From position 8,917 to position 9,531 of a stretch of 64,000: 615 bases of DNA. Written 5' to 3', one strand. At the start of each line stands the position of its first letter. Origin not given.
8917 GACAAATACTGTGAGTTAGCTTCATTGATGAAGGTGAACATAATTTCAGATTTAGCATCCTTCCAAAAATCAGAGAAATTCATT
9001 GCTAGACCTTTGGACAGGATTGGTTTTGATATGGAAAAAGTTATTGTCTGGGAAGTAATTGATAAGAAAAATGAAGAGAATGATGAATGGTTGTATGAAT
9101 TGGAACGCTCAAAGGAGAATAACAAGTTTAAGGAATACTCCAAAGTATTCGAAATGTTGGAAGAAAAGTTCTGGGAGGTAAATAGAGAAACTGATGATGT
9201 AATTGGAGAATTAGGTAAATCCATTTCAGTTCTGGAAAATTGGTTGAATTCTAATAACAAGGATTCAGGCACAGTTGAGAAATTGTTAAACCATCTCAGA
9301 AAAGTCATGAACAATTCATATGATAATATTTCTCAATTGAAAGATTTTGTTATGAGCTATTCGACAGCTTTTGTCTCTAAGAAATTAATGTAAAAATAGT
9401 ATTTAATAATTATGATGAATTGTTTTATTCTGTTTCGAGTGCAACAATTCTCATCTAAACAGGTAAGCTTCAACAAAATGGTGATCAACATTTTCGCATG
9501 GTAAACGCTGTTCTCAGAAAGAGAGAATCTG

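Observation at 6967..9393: Receptor-type protein with a nucleotidyl-cyclase-like but probably inactive catalytic domain (pseudo-cyclase receptor)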

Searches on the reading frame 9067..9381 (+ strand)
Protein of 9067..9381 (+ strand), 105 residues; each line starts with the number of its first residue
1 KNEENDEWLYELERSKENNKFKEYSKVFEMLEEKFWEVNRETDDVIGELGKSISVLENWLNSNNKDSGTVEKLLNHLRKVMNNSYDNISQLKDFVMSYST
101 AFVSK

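Call 73: search_solved_structures(query=A6, max_evalue=10, show_alignments=2)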
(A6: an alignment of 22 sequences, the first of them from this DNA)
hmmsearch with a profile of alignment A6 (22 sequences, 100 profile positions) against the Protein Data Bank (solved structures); distinct sequences matched with E-value up to 10: 66 (the best 60 are shown).
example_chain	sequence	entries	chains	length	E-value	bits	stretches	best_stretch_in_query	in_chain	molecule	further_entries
7udk_A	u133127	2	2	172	0.00015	25.7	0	50-88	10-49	Designed helical repeat protein (DHR) RPB_LRP2_R4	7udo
5cwf_A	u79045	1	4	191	0.0025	21.8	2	35-89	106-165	Designed helical repeat protein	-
6kos_A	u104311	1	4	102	0.0065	20.5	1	22-99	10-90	SUWA (Super WA20)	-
2lhh_A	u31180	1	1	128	0.012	19.6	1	14-63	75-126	Calmodulin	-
2lc5_A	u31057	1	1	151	0.014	19.4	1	12-65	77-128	Calmodulin, putative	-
6dlc_A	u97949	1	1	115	0.039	18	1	43-91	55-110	Designed protein DHD1:234_A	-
6oqq_B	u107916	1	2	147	0.042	17.9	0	18-45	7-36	Calmodulin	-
1lkj_A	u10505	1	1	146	0.046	17.7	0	18-45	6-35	Calmodulin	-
2lhi_A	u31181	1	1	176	0.068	17.2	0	18-45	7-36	Calmodulin,Serine/threonine-protein phosphatase 2B catalytic subunit A1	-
3vjf_A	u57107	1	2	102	0.077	17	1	25-99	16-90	WA20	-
4ds7_A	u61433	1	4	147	0.1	16.6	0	17-44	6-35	Calmodulin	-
9e5c_4x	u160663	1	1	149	0.12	16.4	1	16-92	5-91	Calmodulin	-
9y6s_8M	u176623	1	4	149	0.13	16.3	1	16-90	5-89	Calmodulin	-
5h3w_B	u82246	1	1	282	0.14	16.2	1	23-71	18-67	Fibronectin/fibrinogen binding protein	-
6gw5_A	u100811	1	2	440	0.19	15.7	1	14-76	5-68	Putative Outer membrane protein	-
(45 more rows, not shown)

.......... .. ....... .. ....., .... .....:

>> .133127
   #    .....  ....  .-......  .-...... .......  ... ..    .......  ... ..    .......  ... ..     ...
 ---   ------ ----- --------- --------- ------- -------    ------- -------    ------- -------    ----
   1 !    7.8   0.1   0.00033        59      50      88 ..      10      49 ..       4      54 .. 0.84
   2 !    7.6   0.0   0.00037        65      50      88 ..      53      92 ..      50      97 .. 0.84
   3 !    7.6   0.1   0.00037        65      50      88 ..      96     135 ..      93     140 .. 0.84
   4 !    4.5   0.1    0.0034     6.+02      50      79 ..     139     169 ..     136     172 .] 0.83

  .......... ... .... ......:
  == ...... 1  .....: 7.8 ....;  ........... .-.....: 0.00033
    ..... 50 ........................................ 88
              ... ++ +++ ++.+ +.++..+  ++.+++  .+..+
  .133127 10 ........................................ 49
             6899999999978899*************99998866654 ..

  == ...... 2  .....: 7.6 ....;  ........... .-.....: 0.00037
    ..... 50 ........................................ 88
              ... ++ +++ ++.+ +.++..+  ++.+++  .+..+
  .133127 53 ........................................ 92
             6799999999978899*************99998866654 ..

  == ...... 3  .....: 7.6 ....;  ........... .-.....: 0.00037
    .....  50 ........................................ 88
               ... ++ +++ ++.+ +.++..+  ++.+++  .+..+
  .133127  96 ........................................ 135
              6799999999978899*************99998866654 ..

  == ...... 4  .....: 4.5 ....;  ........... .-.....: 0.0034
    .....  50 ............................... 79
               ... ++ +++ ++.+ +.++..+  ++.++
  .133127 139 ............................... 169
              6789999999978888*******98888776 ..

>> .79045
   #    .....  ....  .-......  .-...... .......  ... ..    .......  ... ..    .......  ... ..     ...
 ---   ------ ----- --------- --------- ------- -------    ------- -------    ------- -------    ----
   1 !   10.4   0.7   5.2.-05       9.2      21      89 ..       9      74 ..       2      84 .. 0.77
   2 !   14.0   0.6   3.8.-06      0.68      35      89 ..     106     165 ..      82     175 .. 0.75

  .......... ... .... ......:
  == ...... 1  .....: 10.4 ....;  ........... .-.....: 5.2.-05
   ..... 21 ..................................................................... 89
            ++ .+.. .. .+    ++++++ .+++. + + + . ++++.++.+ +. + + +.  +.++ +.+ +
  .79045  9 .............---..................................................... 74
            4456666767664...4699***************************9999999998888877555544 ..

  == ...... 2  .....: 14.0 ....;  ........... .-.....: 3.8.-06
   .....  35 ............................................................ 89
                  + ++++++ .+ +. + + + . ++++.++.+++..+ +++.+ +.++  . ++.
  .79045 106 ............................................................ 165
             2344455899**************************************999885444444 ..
